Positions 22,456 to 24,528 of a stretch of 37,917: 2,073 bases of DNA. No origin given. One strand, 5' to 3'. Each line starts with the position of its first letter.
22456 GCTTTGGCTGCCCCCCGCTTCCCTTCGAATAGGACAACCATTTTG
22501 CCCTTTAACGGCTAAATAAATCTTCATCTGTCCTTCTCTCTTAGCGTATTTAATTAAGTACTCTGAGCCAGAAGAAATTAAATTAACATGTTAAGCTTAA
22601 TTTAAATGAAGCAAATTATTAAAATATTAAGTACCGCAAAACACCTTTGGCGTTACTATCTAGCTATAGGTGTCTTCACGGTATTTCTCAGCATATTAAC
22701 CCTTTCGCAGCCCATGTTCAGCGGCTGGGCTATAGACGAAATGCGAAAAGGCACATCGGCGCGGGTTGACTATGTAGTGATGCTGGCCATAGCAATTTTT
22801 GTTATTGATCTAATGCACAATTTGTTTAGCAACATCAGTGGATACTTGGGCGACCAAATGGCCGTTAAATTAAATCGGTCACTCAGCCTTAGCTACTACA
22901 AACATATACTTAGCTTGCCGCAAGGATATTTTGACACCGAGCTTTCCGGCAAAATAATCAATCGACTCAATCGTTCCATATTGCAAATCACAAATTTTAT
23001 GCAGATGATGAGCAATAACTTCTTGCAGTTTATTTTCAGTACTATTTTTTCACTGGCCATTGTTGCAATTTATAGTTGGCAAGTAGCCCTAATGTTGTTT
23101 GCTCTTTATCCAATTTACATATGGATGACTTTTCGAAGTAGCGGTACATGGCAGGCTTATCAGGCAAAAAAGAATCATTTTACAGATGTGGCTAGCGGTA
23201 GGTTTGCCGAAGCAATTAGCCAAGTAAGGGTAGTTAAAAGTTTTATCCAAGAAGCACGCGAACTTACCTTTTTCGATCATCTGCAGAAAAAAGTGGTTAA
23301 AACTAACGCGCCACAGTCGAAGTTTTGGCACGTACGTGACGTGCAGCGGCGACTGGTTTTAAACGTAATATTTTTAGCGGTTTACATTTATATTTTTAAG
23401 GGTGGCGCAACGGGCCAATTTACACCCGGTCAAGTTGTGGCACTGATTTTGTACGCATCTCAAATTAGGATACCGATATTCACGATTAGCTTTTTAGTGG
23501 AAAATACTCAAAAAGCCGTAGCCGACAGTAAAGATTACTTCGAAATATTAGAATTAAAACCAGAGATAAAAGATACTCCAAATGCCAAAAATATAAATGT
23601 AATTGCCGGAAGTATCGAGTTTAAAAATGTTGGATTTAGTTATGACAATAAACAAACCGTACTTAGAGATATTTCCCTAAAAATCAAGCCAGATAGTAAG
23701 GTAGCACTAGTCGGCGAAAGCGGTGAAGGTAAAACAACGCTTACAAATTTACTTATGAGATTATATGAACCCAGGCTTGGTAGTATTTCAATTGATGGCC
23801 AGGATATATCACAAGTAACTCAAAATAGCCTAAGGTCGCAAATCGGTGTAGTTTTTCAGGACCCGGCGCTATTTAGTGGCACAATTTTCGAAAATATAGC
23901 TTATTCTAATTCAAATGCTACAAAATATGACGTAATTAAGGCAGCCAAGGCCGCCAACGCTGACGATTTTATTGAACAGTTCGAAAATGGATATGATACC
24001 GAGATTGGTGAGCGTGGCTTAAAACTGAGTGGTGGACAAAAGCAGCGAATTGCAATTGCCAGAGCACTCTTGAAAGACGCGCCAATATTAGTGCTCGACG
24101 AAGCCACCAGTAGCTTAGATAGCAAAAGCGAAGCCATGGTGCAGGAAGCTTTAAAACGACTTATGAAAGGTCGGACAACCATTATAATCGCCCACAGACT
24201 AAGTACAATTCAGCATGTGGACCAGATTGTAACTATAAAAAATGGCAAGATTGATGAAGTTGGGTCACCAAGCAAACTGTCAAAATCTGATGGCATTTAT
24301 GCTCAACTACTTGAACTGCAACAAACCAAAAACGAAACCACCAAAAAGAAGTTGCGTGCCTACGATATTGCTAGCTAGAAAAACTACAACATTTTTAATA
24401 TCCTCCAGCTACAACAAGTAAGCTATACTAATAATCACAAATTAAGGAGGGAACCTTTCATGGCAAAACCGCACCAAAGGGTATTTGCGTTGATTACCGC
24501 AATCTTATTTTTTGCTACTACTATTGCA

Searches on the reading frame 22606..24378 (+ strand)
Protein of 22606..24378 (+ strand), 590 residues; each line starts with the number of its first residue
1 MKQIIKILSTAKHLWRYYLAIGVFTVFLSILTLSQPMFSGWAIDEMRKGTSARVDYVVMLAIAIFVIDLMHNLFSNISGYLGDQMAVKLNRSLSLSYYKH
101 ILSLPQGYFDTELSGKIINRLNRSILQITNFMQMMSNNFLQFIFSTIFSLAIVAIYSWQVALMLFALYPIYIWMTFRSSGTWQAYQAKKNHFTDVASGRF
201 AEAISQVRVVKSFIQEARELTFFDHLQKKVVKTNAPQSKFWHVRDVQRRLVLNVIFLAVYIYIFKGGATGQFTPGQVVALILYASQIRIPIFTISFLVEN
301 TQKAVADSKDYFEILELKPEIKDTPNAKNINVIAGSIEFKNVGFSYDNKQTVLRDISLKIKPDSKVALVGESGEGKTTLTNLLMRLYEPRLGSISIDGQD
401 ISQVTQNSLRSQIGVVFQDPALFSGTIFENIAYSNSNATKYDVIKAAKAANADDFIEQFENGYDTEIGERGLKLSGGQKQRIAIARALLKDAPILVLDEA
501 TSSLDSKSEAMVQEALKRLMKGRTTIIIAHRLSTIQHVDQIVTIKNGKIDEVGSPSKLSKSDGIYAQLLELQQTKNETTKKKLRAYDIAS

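Call 8: find_related_loci(query=window:22606-24375:+, collection=genome_contigs, flank=6000)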
Query window:22606-24375:+ (590 aa) in genome_contigs; peptide patterns used: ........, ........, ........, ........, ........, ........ (x = any residue, [..] = any of these).
233 stretches matched a pattern; 87 encode a relative of the query (tblastn E <= 1e-3); the best 80 are kept; 79 distinct loci.
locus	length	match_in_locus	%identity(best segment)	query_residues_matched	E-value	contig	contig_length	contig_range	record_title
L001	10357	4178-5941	74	1-589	0e+0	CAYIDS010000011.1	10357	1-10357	MAG TPA_asm: uncultured Candidatus Saccharimonas sp. isolate ERP119705_co18_46 genome assembly, contig: NODE_8179_length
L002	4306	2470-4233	73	1-589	0e+0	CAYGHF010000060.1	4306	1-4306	MAG TPA_asm: uncultured Candidatus Saccharimonas sp. isolate ERP113451_co3_278 genome assembly, contig: NODE_21750_lengt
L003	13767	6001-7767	72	1-590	0e+0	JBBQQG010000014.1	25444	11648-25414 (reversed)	MAG: Candidatus Saccharimonadales bacterium isolate Co_metawrap_1565 Cmw_1565_k141_26533961_length_25444_cov_10.0000, wh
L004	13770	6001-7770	74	1-589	0e+0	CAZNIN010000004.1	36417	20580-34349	MAG TPA_asm: uncultured Candidatus Saccharibacteria bacterium isolate SRP144015_co1_53 genome assembly, contig: NODE_610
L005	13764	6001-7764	70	1-589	0e+0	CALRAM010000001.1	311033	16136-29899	MAG: uncultured Candidatus Saccharimonas sp. isolate RH-20apr16-349 genome assembly, contig: RH-20APR16-C12, whole genom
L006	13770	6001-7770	70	1-590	0e+0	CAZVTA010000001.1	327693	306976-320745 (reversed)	MAG TPA_asm: uncultured Candidatus Saccharibacteria bacterium isolate SRP342105_co3_76 genome assembly, contig: NODE_3_l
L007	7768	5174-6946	69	1-590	0e+0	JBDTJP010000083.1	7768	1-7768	MAG: Candidatus Saccharimonadales bacterium isolate cluster2_bin.56 k127_5216691, whole genome shotgun sequence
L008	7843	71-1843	70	1-590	0e+0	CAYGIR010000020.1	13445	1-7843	MAG TPA_asm: uncultured Candidatus Saccharibacteria bacterium isolate ERP113451_co1_98 genome assembly, contig: NODE_545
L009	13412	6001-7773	72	1-590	0e+0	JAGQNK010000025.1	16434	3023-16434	MAG: Candidatus Saccharibacteria bacterium isolate HKST-UBA66 2008_58295, whole genome shotgun sequence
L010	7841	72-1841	68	1-590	0e+0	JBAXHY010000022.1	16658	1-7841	MAG: bacterium isolate ELA335 MAG335_22, whole genome shotgun sequence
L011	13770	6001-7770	72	1-589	0e+0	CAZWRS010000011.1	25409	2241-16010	MAG TPA_asm: uncultured Candidatus Saccharibacteria bacterium isolate SRP144015_co1_75 genome assembly, contig: NODE_997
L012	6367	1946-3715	68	1-590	0e+0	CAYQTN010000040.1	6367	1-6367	MAG TPA_asm: uncultured Candidatus Saccharibacteria bacterium isolate SRP319275_co1_160 genome assembly, contig: NODE_17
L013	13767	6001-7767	68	1-589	0e+0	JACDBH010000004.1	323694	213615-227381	MAG: Candidatus Saccharibacteria bacterium isolate MGR_bin277 SD2897-2912_k127_4239685, whole genome shotgun sequence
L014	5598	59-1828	68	1-590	0e+0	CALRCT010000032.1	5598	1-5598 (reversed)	MAG: uncultured Candidatus Saccharimonas sp. isolate RH-23may17-261 genome assembly, contig: RH-23may17-C125112, whole g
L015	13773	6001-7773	70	1-590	0e+0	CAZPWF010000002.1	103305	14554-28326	MAG TPA_asm: uncultured Candidatus Saccharibacteria bacterium isolate SRP170004_co1_152 genome assembly, contig: NODE_22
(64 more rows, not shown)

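Call 25: find_related_loci(query=window:22606-24375:+, collection=metagenome_contigs, flank=4000)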
Query window:22606-24375:+ (590 aa) in metagenome_contigs; peptide patterns used: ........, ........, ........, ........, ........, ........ (x = any residue, [..] = any of these).
374 stretches matched a pattern; 52 encode a relative of the query (tblastn E <= 1e-3); 52 distinct loci.
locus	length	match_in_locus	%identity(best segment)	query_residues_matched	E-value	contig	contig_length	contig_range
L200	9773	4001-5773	72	1-590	0e+0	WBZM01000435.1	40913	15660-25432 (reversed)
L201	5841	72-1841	68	1-590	0e+0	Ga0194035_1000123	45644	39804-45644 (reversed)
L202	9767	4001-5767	66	1-590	0e+0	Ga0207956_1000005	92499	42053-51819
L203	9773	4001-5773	71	1-590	0e+0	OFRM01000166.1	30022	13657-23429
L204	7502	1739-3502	69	1-589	0e+0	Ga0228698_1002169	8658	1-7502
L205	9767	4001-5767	66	1-590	0e+0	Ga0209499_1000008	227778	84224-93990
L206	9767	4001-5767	66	1-590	0e+0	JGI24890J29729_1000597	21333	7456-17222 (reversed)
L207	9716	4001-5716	69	1-573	0e+0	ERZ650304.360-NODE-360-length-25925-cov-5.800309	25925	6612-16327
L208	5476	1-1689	70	26-589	0e+0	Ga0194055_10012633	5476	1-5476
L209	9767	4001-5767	65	1-589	0e+0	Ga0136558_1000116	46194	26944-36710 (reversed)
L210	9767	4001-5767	66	1-589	0e+0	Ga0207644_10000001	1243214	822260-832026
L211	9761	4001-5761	65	1-588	0e+0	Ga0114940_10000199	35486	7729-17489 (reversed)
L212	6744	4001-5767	67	1-590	0e+0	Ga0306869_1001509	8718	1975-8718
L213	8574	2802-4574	66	1-590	0e+0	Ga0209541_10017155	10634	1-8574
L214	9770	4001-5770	64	1-590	0e+0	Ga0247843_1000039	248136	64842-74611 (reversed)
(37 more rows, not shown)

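Call 64: search_protein_families(library=pfam, proteins=[window:22606-24378:+], max_evalue=0.001)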
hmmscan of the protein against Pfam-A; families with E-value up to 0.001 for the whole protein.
window:22606-24378:+ (590 aa): 4 families
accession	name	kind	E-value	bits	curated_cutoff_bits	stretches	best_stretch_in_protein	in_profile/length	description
PF00005.33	ABC_tran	-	4.6e-36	124.9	25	1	353-502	1-137/137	ABC transporter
PF00664.28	ABC_membrane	-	1.9e-30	106.9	28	1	20-288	3-271/274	ABC transporter transmembrane region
PF02463.25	SMC_N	-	1.3e-08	35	40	1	347-546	135-213/220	RecF/RecN/SMC N terminal domain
PF13401.12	AAA_22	-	1.4e-05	25.8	27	1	366-520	8-108/130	AAA domain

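Call 65: find_encoding_contigs(protein=window:22606-24375:+, flank=3000, max_places=6)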
Protein window:22606-24375:+ (590 aa): 6 contigs read that carry it; 1 place shown.
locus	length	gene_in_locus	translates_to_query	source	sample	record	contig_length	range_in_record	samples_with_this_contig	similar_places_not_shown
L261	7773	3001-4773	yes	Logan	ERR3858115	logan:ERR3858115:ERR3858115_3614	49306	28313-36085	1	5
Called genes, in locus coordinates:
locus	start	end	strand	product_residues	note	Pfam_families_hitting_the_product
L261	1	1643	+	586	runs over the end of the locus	-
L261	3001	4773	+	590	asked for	PF00664:ABC_membrane, PF13401:AAA_22 (faint), PF02463:SMC_N, PF00005:ABC_tran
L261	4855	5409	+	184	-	PF00254:FKBP_C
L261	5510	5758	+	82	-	PF00462:Glutaredoxin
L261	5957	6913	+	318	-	PF00890:FAD_binding_2 (faint), PF01266:DAO (faint), PF01946:Thi4 (faint), PF07992:Pyr_redox_2, PF13738:Pyr_redox_3, PF00070:Pyr_redox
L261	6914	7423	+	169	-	-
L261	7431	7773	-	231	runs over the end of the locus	PF00175:NAD_binding_1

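Call 69: find_homologous_proteins(query=window:22606-24375:+, max_evalue=1e-100)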
Query window:22606-24375:+ (590 aa): 4138 proteins with E <= 1e-100 among 8000 candidates; the best 120 are listed.
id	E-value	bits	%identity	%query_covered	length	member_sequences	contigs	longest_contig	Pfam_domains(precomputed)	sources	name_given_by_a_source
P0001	0.0e+0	1283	100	100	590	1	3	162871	PF00005.34,PF13401.13,PF02463.26,PF00664.29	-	-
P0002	0.0e+0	1079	83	100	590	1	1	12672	PF00005.34,PF02463.26,PF00664.29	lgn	-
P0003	7.2e-286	967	75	100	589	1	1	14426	PF00005.34,PF02463.26,PF00664.29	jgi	-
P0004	1.0e-285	967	74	100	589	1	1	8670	PF00005.34,PF02463.26,PF00664.29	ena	-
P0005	3.7e-285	965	75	100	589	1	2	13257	PF00005.34,PF02463.26,PF00664.29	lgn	-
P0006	4.0e-284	961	74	100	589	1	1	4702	PF00005.34,PF02463.26,PF00664.29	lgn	-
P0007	1.4e-282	956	74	100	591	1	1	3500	PF00005.34,PF02463.26,PF00664.29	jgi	jgi:ATP-binding cassette subfamily B protein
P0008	1.2e-281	953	74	100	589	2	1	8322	PF00005.34,PF02463.26,PF00664.29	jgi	jgi:ATP-binding cassette subfamily B protein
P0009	1.8e-281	953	72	100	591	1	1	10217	PF00005.34,PF13401.13,PF02463.26,PF00664.29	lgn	-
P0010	7.3e-281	950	74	100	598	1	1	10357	PF00005.34,PF13401.13,PF02463.26,PF00664.29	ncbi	-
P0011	4.2e-280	948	74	100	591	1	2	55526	PF00005.34,PF13401.13,PF02463.26,PF00664.29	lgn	-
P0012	1.2e-279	946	73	100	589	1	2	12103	PF00005.34,PF02463.26,PF00664.29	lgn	-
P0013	2.3e-278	942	72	100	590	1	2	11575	PF00005.34,PF02463.26,PF00664.29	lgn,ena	-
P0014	3.7e-278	942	73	100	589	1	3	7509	PF00005.34,PF02463.26,PF00664.29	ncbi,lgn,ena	-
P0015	8.4e-278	940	72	100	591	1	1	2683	PF00005.34,PF02463.26,PF00664.29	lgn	-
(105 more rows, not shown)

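Call 70: find_encoding_contigs(protein=P0002, flank=4000, max_places=2)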
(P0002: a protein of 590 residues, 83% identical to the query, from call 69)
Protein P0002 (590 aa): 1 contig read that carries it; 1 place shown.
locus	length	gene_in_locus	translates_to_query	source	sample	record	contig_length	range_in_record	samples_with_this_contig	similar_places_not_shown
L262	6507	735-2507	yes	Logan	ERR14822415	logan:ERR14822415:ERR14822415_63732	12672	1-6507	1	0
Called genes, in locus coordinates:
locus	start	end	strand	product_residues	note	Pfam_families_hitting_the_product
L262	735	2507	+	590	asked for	PF00664:ABC_membrane, PF02463:SMC_N, PF00005:ABC_tran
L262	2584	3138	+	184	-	PF00254:FKBP_C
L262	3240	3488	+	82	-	PF00462:Glutaredoxin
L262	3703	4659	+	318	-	PF01266:DAO (faint), PF01946:Thi4 (faint), PF07992:Pyr_redox_2, PF13434:Lys_Orn_oxgnase (faint), PF13738:Pyr_redox_3, PF00070:Pyr_redox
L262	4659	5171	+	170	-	-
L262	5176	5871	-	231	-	PF00175:NAD_binding_1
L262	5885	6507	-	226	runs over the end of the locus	PF03009:GDPD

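Call 71: find_encoding_contigs(protein=P0003, flank=4000, max_places=2)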
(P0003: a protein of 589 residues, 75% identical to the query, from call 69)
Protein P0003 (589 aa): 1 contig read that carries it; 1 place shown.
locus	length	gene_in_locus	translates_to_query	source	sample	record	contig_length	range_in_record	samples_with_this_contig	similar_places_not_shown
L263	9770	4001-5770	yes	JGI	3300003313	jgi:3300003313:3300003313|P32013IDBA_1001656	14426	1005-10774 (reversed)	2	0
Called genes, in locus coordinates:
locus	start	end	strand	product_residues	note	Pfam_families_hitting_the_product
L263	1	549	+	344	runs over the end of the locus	PF02912:Phe_tRNA-synt_N (weak), PF01409:tRNA-synt_2d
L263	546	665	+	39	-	-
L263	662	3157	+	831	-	PF01588:tRNA_bind, PF03483:B3_4, PF03484:B5, PF17759:tRNA_synthFbeta, PF03147:FDX-ACB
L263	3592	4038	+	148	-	-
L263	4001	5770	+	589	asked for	PF00664:ABC_membrane, PF02463:SMC_N, PF00005:ABC_tran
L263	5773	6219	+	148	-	PF00293:NUDIX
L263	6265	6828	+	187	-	PF00254:FKBP_C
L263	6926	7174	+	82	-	PF00462:Glutaredoxin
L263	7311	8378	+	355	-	PF01266:DAO (faint), PF07992:Pyr_redox_2, PF13738:Pyr_redox_3, PF00070:Pyr_redox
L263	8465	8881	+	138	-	PF12802:MarR_2, PF13463:HTH_27 (faint)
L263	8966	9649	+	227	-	-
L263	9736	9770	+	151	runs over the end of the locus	PF13473:Cupredoxin_1, PF00127:Copper-bind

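Call 72: find_encoding_contigs(protein=P0005, flank=4000, max_places=2)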
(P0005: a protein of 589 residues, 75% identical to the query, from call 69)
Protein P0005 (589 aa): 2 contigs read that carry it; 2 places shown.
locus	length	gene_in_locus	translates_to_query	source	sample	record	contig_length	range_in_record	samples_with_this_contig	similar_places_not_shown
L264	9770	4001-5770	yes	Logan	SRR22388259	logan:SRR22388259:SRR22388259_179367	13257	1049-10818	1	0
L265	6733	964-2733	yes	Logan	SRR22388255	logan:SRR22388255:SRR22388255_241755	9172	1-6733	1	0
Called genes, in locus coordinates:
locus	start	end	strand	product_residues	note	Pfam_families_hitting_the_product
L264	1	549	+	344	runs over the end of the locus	PF02912:Phe_tRNA-synt_N (weak), PF01409:tRNA-synt_2d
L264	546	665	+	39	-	-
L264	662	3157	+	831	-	PF01588:tRNA_bind, PF03483:B3_4, PF03484:B5, PF17759:tRNA_synthFbeta, PF03147:FDX-ACB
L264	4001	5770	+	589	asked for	PF00664:ABC_membrane, PF02463:SMC_N, PF00005:ABC_tran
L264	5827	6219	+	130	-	PF00293:NUDIX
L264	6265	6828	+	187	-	PF00254:FKBP_C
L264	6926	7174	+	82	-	PF00462:Glutaredoxin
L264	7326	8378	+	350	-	PF01266:DAO (faint), PF07992:Pyr_redox_2, PF13738:Pyr_redox_3, PF00070:Pyr_redox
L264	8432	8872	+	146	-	PF12802:MarR_2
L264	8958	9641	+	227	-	-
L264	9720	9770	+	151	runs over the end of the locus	PF13473:Cupredoxin_1, PF00127:Copper-bind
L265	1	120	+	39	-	?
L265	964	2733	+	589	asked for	PF00664:ABC_membrane, PF02463:SMC_N, PF00005:ABC_tran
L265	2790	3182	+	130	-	PF00293:NUDIX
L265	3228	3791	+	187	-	PF00254:FKBP_C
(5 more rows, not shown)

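Call 75: find_encoding_contigs(protein=P0004, flank=2500, max_places=1)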
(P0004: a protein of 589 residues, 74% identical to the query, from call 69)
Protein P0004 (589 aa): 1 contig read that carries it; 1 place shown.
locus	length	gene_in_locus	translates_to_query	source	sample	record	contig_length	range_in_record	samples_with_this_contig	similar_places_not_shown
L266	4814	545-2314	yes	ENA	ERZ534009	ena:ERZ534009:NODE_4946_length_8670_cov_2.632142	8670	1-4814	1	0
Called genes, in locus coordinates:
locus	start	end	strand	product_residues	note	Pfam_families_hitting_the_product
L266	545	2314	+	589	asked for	PF00664:ABC_membrane, PF00005:ABC_tran, PF02463:SMC_N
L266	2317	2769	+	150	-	PF00293:NUDIX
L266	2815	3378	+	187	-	PF00254:FKBP_C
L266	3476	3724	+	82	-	PF00462:Glutaredoxin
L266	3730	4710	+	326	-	PF01266:DAO (faint), PF07992:Pyr_redox_2, PF13738:Pyr_redox_3, PF00070:Pyr_redox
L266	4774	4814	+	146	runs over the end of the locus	PF12802:MarR_2, PF13463:HTH_27 (faint)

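Call 76: find_encoding_contigs(protein=P0009, flank=2500, max_places=1)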
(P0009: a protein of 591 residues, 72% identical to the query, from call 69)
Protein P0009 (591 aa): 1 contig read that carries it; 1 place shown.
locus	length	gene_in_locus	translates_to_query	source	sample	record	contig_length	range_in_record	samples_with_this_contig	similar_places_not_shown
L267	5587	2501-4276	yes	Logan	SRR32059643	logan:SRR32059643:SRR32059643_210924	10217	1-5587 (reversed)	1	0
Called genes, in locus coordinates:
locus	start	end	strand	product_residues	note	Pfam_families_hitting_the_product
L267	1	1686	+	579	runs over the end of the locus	PF09972:DUF2207, PF20990:DUF2207_C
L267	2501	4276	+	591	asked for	PF00664:ABC_membrane, PF02463:SMC_N (weak), PF00005:ABC_tran, PF13401:AAA_22 (faint)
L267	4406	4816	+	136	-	PF00293:NUDIX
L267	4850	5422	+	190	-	PF00254:FKBP_C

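Call 77: find_encoding_contigs(protein=P0011, flank=2500, max_places=1)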
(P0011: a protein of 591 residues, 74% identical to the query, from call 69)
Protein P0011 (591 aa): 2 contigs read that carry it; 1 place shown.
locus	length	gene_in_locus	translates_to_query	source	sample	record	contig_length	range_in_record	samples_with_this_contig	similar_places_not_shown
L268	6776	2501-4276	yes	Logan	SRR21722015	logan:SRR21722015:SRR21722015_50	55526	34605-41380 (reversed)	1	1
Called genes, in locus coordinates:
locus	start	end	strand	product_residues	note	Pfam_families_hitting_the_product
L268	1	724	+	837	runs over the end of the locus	PF01588:tRNA_bind, PF03483:B3_4, PF03484:B5, PF17759:tRNA_synthFbeta, PF03147:FDX-ACB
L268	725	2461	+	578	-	PF09972:DUF2207, PF20990:DUF2207_C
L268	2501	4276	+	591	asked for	PF00664:ABC_membrane, PF02463:SMC_N, PF00005:ABC_tran, PF13401:AAA_22 (faint)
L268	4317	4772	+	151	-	PF00293:NUDIX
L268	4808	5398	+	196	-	PF00254:FKBP_C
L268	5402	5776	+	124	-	PF00254:FKBP_C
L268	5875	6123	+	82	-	PF00462:Glutaredoxin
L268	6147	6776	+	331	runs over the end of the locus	PF03486:HI0933_like (faint), PF07992:Pyr_redox_2, PF13738:Pyr_redox_3, PF01266:DAO (weak), PF00070:Pyr_redox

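Call 78: find_encoding_contigs(protein=P0012, flank=2500, max_places=1)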
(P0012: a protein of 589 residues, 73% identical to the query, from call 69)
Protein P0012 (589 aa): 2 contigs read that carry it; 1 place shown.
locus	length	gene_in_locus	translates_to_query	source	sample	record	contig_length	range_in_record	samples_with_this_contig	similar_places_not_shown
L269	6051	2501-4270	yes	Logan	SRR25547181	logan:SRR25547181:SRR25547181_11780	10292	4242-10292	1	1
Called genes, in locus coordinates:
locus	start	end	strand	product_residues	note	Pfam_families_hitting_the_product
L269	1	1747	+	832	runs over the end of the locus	PF01588:tRNA_bind, PF03483:B3_4, PF03484:B5, PF17759:tRNA_synthFbeta, PF03147:FDX-ACB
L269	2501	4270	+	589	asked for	PF00664:ABC_membrane, PF02463:SMC_N, PF00005:ABC_tran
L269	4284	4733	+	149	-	PF00293:NUDIX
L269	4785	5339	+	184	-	PF00254:FKBP_C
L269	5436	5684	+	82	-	PF00462:Glutaredoxin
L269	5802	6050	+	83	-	?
